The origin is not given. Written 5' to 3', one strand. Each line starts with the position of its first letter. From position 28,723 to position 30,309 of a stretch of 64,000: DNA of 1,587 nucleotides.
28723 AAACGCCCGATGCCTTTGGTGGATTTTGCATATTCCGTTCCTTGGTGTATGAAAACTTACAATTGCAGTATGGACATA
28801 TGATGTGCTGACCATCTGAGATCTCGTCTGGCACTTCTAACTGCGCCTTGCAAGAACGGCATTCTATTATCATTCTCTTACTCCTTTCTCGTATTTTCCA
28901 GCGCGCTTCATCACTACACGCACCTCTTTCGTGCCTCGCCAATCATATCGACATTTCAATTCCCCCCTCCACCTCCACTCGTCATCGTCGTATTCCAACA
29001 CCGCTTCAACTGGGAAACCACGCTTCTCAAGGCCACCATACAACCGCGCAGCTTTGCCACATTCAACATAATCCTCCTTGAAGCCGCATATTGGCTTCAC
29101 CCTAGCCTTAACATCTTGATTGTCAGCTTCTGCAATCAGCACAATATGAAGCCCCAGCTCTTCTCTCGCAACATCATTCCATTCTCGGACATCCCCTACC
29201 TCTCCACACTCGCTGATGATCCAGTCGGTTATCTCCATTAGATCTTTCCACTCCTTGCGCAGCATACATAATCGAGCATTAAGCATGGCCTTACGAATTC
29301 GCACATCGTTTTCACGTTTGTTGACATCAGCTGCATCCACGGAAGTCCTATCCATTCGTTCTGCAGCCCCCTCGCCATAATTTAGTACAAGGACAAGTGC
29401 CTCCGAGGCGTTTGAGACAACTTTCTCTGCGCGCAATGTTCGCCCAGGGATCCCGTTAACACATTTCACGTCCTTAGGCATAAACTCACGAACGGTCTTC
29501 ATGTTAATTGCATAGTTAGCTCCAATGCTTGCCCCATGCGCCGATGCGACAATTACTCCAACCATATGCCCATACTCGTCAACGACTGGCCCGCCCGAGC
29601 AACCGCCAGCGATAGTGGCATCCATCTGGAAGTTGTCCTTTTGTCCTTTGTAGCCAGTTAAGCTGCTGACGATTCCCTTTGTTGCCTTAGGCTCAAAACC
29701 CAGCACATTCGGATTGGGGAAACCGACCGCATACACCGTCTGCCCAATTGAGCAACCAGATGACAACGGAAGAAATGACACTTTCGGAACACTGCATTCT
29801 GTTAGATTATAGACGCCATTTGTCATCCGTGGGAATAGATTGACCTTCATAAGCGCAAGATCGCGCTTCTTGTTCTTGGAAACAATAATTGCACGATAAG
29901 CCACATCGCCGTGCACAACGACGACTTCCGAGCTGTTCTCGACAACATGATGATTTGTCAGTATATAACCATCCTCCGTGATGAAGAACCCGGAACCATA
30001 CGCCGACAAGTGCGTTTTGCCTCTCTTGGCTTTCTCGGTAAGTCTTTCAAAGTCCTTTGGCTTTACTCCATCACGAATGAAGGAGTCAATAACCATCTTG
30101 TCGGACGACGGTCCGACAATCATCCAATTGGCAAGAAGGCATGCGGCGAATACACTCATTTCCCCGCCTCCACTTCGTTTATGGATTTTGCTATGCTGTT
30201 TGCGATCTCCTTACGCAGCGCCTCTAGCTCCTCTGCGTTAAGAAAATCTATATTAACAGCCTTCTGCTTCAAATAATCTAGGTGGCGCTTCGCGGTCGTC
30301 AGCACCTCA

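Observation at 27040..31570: Low-GC three-gene island: coiled-coil anchor + PDZ-less trypsin protease + double zinc-finger membrane protein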

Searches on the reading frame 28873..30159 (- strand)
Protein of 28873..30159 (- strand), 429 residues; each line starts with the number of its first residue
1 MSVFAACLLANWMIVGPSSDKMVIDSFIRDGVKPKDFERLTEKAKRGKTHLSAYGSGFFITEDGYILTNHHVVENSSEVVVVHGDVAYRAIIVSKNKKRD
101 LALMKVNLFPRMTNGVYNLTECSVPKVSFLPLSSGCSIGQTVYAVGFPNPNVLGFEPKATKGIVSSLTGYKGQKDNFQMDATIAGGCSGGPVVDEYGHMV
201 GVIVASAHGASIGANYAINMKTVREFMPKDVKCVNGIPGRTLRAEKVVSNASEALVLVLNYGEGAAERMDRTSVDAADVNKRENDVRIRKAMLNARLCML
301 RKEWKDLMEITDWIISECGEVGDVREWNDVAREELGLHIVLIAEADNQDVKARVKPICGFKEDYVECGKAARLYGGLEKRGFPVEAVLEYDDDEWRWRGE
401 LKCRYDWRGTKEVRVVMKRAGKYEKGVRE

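Call 3: search_protein_families(library=pfam, proteins=[window:28873-30159:-], max_evalue=0.1)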
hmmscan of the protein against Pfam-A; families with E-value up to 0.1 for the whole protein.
window:28873-30159:- (429 aa): 5 families
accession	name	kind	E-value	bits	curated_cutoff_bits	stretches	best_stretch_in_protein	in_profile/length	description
PF13365.12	Trypsin_2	-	9.3e-26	91.7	27.6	1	55-202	1-144/144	Trypsin-like peptidase domain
PF00089.32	Trypsin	-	2.4e-09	37.8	20.6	1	55-218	27-209/220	Trypsin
PF10459.15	Peptidase_S46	-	6.1e-08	32.2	22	1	33-75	27-69/698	Peptidase S46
PF02907.21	Peptidase_S29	-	0.012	15.8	25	1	183-210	105-132/149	Hepatitis C virus NS3 protease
PF04083.22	Abhydro_lipase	-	0.042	13.8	27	1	60-76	18-34/63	Partial alpha/beta-hydrolase lipase region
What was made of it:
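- On HtrA / S1C protease: Trypsin_2 scores 91.7 bits against a cut-off of 27.6 (call 3).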

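Call 4: search_protein_families(library=padloc, proteins=[window:28873-30159:-], max_evalue=0.1)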
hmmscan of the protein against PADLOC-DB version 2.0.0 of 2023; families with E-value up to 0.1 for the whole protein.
window:28873-30159:- (429 aa): 5 families
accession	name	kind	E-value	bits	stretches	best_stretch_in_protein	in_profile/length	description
PDLC02960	RT-Protease_XI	-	1.9e-17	61.4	1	50-227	348-504/506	single gene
PDLC02959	RT-Protease_XI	-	4.3e-17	60.2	1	52-227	349-508/510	single gene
PDLC03855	LmuA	-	1.9e-09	35.3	1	54-226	16-194/425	-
PDLC04593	PDC-M35A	-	1.7e-05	22.7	1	46-204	14-179/216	-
PDLC05022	PDC-S45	-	0.0018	15.3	0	52-82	36-73/293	-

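Call 7: find_homologous_proteins(query=window:28873-30159:-)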
Query window:28873-30159:- (429 aa): 393 proteins with E <= 0.001 among 5516 candidates; the best 120 are listed.
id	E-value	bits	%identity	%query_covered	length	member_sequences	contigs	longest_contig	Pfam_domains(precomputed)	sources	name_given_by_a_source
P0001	1.4e-288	975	99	100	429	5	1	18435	PF13365.13,PF10459.16,PF00089.33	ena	-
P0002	7.7e-235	798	81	100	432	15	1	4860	PF13365.13,PF10459.16,PF00089.33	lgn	-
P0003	2.5e-207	707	71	98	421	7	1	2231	PF13365.13,PF10459.16,PF00089.33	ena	-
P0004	7.8e-204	695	69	96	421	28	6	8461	PF13365.13,PF10459.16,PF00089.33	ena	-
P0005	1.7e-200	684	69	95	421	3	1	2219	PF13365.13,PF10459.16,PF00089.33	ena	-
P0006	2.1e-200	684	70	98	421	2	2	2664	PF13365.13,PF10459.16,PF00089.33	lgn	-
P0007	4.1e-199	680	67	98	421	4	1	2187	PF13365.13,PF10459.16,PF00089.33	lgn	-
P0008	3.1e-198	677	69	98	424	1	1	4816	PF13365.13,PF10459.16,PF00089.33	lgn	-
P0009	1.3e-196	672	68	98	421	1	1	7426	PF13365.13,PF10459.16,PF00089.33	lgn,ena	-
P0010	2.6e-194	664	67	98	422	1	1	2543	PF13365.13,PF10459.16,PF00089.33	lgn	-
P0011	1.3e-187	642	68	93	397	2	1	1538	PF13365.13,PF10459.16,PF00089.33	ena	-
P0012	1.9e-185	635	68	94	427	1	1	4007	PF13365.13,PF00089.33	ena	-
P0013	8.6e-184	629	65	97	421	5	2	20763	PF13365.13,PF10459.16,PF00089.33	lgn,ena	-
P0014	2.6e-183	628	65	98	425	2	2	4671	PF13365.13,PF10459.16,PF00089.33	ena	-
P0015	6.9e-183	626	66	94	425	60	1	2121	PF13365.13,PF10459.16,PF00089.33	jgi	jgi:hypothetical protein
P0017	1.5e-178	612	63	97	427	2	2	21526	PF13365.13,PF00089.33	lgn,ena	-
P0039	1.4e-150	520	60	94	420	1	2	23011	PF13365.13,PF10459.16,PF00089.33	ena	-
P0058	1.6e-128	447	50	98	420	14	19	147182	PF13365.13,PF10459.16,PF00089.33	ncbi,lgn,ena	-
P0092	1.3e-78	283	38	90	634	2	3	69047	PF13365.13,PF00089.33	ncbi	-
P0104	2.2e-61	226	43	71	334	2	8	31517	PF13365.13,PF10459.16,PF00089.33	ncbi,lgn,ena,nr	ncbi:MAG: trypsin-like peptidase domain-containing protein [Kiritimatiellae bacterium]|nr:trypsin-li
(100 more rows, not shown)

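Call 9: find_encoding_contigs(protein=P0058, flank=10000, max_places=4)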
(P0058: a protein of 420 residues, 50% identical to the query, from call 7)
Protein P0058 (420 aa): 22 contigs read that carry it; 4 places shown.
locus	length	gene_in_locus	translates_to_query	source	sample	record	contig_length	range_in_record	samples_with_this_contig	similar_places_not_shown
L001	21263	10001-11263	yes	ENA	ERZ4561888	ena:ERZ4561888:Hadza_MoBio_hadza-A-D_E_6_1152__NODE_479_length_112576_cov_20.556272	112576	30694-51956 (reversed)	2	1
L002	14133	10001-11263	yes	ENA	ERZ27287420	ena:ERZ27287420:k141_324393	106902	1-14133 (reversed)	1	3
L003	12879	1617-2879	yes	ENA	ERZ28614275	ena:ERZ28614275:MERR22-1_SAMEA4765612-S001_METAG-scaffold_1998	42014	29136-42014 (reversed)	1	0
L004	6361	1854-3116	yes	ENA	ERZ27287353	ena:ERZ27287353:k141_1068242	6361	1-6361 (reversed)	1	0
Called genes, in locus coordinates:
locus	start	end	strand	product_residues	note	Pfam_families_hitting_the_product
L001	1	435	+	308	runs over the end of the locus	PF00485:PRK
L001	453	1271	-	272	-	-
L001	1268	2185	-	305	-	PF01820:Dala_Dala_lig_N, PF07478:Dala_Dala_lig_C, PF13535:ATP-grasp_4 (weak)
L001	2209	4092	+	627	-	PF01225:Mur_ligase, PF02875:Mur_ligase_C, PF02873:MurB_C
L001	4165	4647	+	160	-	PF02381:MraZ (faint)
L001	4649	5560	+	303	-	PF01795:Methyltransf_5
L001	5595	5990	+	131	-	-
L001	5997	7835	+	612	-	PF03717:PBP_dimer, PF00905:Transpeptidase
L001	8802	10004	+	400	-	-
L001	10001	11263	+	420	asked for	PF00089:Trypsin, PF10459:Peptidase_S46 (faint), PF13365:Trypsin_2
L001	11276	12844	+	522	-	-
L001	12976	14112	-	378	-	PF01609:DDE_Tnp_1 (faint)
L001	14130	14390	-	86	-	-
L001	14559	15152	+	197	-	PF01813:ATP-synt_D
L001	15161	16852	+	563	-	PF01496:V_ATPase_I (weak)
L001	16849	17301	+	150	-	PF00137:ATP-synt_C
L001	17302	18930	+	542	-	-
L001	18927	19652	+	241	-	PF00535:Glycos_transf_2, PF13641:Glyco_tranf_2_3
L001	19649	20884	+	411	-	PF09594:GT87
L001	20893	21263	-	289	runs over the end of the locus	PF02311:AraC_binding (weak), PF07883:Cupin_2 (weak), PF12833:HTH_18, PF00165:HTH_AraC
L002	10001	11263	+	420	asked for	PF00089:Trypsin, PF10459:Peptidase_S46 (faint), PF13365:Trypsin_2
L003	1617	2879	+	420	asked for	PF00089:Trypsin, PF10459:Peptidase_S46 (faint), PF13365:Trypsin_2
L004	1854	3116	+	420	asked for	PF00089:Trypsin, PF10459:Peptidase_S46 (faint), PF13365:Trypsin_2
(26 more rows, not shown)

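Call 10: find_encoding_contigs(protein=P0017, flank=10000, max_places=3)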
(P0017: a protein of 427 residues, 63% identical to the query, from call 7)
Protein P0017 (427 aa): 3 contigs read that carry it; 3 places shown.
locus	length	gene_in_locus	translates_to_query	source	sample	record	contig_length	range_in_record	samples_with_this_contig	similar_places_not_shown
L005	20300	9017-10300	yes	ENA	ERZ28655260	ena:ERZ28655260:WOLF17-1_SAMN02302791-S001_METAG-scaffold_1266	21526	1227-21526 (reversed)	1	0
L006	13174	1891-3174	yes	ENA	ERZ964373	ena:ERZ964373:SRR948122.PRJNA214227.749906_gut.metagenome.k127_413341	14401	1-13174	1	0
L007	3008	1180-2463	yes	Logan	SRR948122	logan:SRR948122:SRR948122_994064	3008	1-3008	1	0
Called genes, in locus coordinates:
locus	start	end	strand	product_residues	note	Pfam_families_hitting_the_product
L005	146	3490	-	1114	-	PF00698:Acyl_transf_1 (weak), PF01648:ACPS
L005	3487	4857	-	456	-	PF00109:ketoacyl-synt, PF02801:Ketoacyl-synt_C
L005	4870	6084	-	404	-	PF00171:Aldedh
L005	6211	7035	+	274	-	PF03372:Exo_endo_phos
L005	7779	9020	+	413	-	-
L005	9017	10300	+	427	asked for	PF00089:Trypsin, PF13365:Trypsin_2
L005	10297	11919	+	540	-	-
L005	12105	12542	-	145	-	PF05932:CesT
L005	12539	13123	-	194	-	-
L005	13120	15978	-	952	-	-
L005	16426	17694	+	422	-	-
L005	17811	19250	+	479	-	-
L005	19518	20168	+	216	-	-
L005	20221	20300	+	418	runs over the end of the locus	PF03781:FGE-sulfatase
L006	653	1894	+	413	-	-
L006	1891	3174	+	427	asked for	PF00089:Trypsin, PF13365:Trypsin_2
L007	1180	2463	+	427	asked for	PF00089:Trypsin, PF13365:Trypsin_2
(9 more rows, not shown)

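Call 11: find_encoding_contigs(protein=P0039, flank=10000, max_places=3)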
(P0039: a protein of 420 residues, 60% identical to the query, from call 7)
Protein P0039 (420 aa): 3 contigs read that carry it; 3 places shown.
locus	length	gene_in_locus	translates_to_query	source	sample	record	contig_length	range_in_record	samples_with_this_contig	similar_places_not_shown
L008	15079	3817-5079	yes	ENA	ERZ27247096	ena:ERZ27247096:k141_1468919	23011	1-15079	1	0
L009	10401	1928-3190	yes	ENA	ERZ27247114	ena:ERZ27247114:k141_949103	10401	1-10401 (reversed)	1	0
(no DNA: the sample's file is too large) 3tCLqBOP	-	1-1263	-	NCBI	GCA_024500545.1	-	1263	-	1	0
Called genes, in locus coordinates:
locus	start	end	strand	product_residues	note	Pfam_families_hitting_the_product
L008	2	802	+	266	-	?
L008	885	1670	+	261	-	-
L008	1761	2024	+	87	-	-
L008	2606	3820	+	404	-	-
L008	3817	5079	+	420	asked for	PF10459:Peptidase_S46 (faint), PF00089:Trypsin, PF13365:Trypsin_2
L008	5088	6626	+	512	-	-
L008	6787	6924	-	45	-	-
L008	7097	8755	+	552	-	PF07929:PRiA4_ORF3, PF02810:SEC-C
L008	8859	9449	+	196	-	PF22548:AEP-TOTE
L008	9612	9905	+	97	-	-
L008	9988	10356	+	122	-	PF06397:Desulfoferrod_N, PF01880:Desulfoferrodox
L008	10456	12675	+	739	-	PF02518:HATPase_c, PF00204:DNA_gyraseB, PF01751:Toprim, PF00986:DNA_gyraseB_C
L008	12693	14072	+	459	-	PF05448:AXE1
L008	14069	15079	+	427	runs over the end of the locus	PF08245:Mur_ligase_M, PF02875:Mur_ligase_C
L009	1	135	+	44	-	?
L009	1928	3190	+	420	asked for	PF10459:Peptidase_S46 (faint), PF00089:Trypsin, PF13365:Trypsin_2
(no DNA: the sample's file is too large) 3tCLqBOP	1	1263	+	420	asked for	PF10459:Peptidase_S46 (faint), PF00089:Trypsin, PF13365:Trypsin_2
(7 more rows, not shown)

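Call 13: find_encoding_contigs(protein=P0092, flank=10000, max_places=2)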
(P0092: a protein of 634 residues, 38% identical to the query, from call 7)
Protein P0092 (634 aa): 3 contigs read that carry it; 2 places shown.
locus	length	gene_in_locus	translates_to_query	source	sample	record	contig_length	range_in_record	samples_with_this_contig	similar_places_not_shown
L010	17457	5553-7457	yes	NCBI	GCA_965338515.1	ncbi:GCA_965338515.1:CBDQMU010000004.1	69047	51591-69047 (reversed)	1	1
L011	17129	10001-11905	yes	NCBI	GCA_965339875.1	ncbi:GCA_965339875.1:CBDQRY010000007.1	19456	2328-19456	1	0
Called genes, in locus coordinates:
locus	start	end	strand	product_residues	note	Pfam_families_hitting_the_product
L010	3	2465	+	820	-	?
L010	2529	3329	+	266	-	PF01636:APH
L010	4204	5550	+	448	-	-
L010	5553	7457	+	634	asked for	PF13365:Trypsin_2, PF00089:Trypsin, PF13365:Trypsin_2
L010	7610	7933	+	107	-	PF00893:Multi_Drug_Res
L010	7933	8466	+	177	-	PF02525:Flavodoxin_2, PF03358:FMN_red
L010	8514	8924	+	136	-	PF01451:LMWPc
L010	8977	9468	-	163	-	PF02870:Methyltransf_1N, PF01035:DNA_binding_1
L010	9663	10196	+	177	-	PF02525:Flavodoxin_2, PF03358:FMN_red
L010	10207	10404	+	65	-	-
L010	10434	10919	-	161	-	PF03852:Vsr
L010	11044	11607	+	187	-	PF01242:PTPS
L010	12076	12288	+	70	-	PF13560:HTH_31, PF12844:HTH_19, PF01381:HTH_3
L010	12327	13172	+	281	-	PF09521:RE_NgoPII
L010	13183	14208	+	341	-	PF00145:DNA_methylase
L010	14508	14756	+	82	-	PF01257:2Fe-2S_thioredx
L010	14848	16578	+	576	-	PF12838:Fer4_7 (weak), PF13187:Fer4_9 (weak), PF13237:Fer4_10, PF14697:Fer4_21 (weak), PF00037:Fer4 (weak), PF02906:Fe_hyd_lg_C, PF04060:FeS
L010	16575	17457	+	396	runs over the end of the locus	PF07228:SpoIIE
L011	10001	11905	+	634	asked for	PF13365:Trypsin_2, PF00089:Trypsin, PF13365:Trypsin_2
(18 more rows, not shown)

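Call 14: find_encoding_contigs(protein=P0104, flank=10000, max_places=3)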
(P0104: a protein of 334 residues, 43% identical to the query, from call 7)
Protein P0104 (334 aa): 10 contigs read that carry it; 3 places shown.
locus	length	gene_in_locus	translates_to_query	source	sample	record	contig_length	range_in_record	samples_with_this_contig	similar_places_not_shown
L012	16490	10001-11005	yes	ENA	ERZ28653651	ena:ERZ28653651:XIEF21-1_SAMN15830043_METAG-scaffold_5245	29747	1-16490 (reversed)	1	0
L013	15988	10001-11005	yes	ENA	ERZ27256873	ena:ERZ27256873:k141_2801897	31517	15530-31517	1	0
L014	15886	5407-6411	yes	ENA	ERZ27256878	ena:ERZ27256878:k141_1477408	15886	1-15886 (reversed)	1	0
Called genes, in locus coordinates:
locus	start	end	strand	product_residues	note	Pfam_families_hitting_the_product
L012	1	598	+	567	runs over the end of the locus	PF02690:Na_Pi_cotrans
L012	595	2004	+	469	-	PF02652:Lactate_perm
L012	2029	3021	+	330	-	PF08100:Dimerisation (weak), PF13489:Methyltransf_23, PF00891:Methyltransf_2, PF01209:Ubie_methyltran (weak), PF08241:Methyltransf_11, PF08242:Methyltransf_12, PF13649:Methyltransf_25, PF13847:Methyltransf_31, +1 more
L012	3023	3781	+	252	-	PF01177:Asp_Glu_race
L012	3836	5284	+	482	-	PF01336:tRNA_anti-codon, PF01409:tRNA-synt_2d (faint), PF00152:tRNA-synt_2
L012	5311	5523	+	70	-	-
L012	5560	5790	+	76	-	PF02130:YbeY (weak)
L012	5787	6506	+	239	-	PF01784:DUF34_NIF3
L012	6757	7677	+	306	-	PF13310:Virulence_RhuM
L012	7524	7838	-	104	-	-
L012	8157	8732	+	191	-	-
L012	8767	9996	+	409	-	-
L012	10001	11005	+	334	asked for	PF10459:Peptidase_S46 (faint), PF00089:Trypsin, PF13365:Trypsin_2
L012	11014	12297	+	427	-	-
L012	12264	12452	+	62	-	-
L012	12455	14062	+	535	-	PF00773:RNB, PF00575:S1 (weak)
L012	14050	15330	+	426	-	PF03412:Peptidase_C39 (faint), PF13529:Peptidase_C39_2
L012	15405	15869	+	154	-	PF14819:QueF_N (faint), PF14489:QueF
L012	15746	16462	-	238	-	PF00574:CLP_protease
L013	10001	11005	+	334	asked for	PF10459:Peptidase_S46 (faint), PF00089:Trypsin, PF13365:Trypsin_2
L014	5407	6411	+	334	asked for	PF10459:Peptidase_S46 (faint), PF00089:Trypsin, PF13365:Trypsin_2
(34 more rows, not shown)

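Call 15: find_encoding_contigs(protein=P0001, flank=10000, max_places=3)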
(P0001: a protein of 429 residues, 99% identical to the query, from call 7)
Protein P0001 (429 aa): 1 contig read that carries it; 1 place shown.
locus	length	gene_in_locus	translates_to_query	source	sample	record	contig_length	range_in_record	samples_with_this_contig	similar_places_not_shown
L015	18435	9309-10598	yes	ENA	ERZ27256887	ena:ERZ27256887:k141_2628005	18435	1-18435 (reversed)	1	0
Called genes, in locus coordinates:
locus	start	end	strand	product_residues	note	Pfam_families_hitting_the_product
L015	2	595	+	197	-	?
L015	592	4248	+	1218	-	PF05448:AXE1, PF12831:FAD_oxidored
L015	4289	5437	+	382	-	PF26550:Tricorn_2nd, PF07676:PD40, PF26549:Tricorn_N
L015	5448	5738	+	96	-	PF02686:GatC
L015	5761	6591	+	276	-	PF01039:Carboxyl_trans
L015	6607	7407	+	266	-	PF03255:ACCA, PF01039:Carboxyl_trans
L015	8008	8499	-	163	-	-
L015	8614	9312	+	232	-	-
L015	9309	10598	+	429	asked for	PF10459:Peptidase_S46 (faint), PF00089:Trypsin, PF13365:Trypsin_2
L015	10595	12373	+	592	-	-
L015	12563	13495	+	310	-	PF00291:PALP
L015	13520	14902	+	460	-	PF00149:Metallophos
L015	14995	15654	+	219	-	PF00440:TetR_N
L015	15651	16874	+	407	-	PF25919:BSH_CusB (faint), PF25917:BSH_RND, PF25973:BSH_CzcB, PF25944:Beta-barrel_RND, PF25967:RND-MFP_C, PF25989:YknX_C (weak)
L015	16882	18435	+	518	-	?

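Call 19: search_protein_families(library=phrogs, proteins=[window:28873-30159:-], max_evalue=0.01)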
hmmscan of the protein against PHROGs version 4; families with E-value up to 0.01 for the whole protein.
window:28873-30159:- (429 aa): 4 families
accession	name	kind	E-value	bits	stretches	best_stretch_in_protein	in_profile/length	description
phrog_11383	-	unknown function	1.8e-28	101.1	1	51-229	183-354/462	-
phrog_9683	-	other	5.8e-12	46.6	1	49-228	49-222/233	protease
phrog_18002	-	unknown function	4.5e-06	27.4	1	53-205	124-278/330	-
phrog_7688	-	unknown function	0.00014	22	0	140-194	144-201/288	-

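Call 20: search_protein_families(library=ncbifam, proteins=[window:28873-30159:-], max_evalue=0.01)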
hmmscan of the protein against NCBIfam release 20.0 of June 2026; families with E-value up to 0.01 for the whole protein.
window:28873-30159:- (429 aa): 12 families
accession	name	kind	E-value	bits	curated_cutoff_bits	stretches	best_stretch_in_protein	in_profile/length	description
TIGR02037.1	degP_htrA_DO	subfamily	1.2e-28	100.3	416.2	1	37-227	44-224/434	Do family serine endopeptidase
TIGR02038.1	protease_degS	equivalog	1.2e-20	74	422.95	1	39-232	64-248/351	outer membrane-stress sensor serine endopeptidase DegS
NF041521.1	HhoA_HhoB_HtrA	equivalog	5.4e-19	68.7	450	1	30-226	34-219/335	HhoA/HhoB/HtrA family serine endopeptidase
NF047968.1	SerProtHtrA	equivalog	1.8e-17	63.8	470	1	46-224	80-250/357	serine protease HtrA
NF033740.0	MarP_fam_protase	equivalog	8.3e-17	61.3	250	1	53-227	211-374/390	MarP family serine protease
NF008147.1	PRK10898.1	equivalog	6.8e-16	58.4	408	1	39-227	64-244/352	outer membrane-stress sensor serine endopeptidase DegS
NF008189.1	PRK10942.1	equivalog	1.7e-15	56.4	720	1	45-228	105-279/477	serine endoprotease DegP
NF040960.1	MamE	equivalog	6.3e-15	54.8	800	1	47-245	116-305/659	magnetosome formation protease MamE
NF007526.1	PRK10139.1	equivalog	1.2e-14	53.9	756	1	48-223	86-252/456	serine endoprotease DegQ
NF050055.1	SerProtHtrAMycob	equivalog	1.1e-11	44.3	800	1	51-257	225-435/502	serine protease HtrA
NF040961.1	MamO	equivalog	9.4e-08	30.8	800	1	50-221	95-258/648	magnetosome protein MamO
NF053637.1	SerProtHtrAspr2045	equivalog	6.9e-05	21.9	650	1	47-204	97-252/394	serine protease HtrA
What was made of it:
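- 28870..30159 (-): Gene B: 429 aa, signal-like N-terminus, HtrA/DegS-like serine protease (residues 27-226; nt 29482-30081), then a helical plus all-beta C-terminal domain (residues 244-422; nt 28894-29430); no PDZ domain. Trypsin_2 E 9e-26 (call 3). degP_htrA_DO E 1e-28 (call 20).
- On HtrA / S1C protease: The best score, for degP_htrA_DO, is 100.3 bits against a cut-off of 416 (call 20).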

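Call 21: search_protein_families(library=pfam, proteins=[P0092], max_evalue=0.01)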
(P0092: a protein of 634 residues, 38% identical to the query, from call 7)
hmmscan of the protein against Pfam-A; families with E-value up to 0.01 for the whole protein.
P0092 (634 aa): 3 families
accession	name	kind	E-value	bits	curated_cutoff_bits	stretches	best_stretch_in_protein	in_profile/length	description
PF13365.12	Trypsin_2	-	6.4e-41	140.9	27.6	2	286-418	1-144/144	Trypsin-like peptidase domain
PF00089.32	Trypsin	-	7.4e-12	46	20.6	1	287-428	28-204/220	Trypsin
PF10459.15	Peptidase_S46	-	0.0001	21.6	22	0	399-420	630-651/698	Peptidase S46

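Call 40: predict_structure(alignment_id=A1)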
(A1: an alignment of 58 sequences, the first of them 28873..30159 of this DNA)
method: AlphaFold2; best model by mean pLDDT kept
length: 429 residues; sequences in the alignment: 58
mean_pLDDT: 86.9   pTM: 0.59
mean pLDDT of the five models: 86.9, 85.1, 84.9, 83.8, 83.5
residues with pLDDT >= 90: 280; 70-90: 88; 50-70: 42; < 50: 19
segments of 3 or more residues with pLDDT < 50: 15-20, 266-274
pLDDT, mean of each block of 10 residues (from residue 1): 55 47 81 94 91 96 97 95 96 96 93 60 79 96 96 94 94 92 91 97 74 86 96 92 96 98 63 59 86 92 92 88 87 86 94 94 89 87 95 94 89 94 65
secondary structure, 60 per line:
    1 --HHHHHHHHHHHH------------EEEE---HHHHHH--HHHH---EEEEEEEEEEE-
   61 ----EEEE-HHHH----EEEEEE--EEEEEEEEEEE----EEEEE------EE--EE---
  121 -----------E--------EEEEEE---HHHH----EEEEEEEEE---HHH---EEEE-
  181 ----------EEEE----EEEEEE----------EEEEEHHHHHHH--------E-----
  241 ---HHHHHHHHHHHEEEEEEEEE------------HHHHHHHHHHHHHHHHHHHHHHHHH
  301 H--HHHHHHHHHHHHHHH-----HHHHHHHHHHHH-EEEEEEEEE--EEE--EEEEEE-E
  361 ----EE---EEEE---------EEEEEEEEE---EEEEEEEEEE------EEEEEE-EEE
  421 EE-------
elements in order: H3-14 E27-30 H34-39 H42-45 E49-59 E65-68 H70-73 E78-83 E86-96 E101-105 E141-146 H150-153 E158-166 E176-179 E191-194 E199-204 E215-219 H220-226 H244-254 E255-263 H276-301 H304-318 H324-335 E337-345 E348-350 E353-358 E370-373 E383-391 E395-404 E411-416 E418-422
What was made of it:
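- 28870..30159 (-): AF2 pLDDT 86.9 (call 40).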
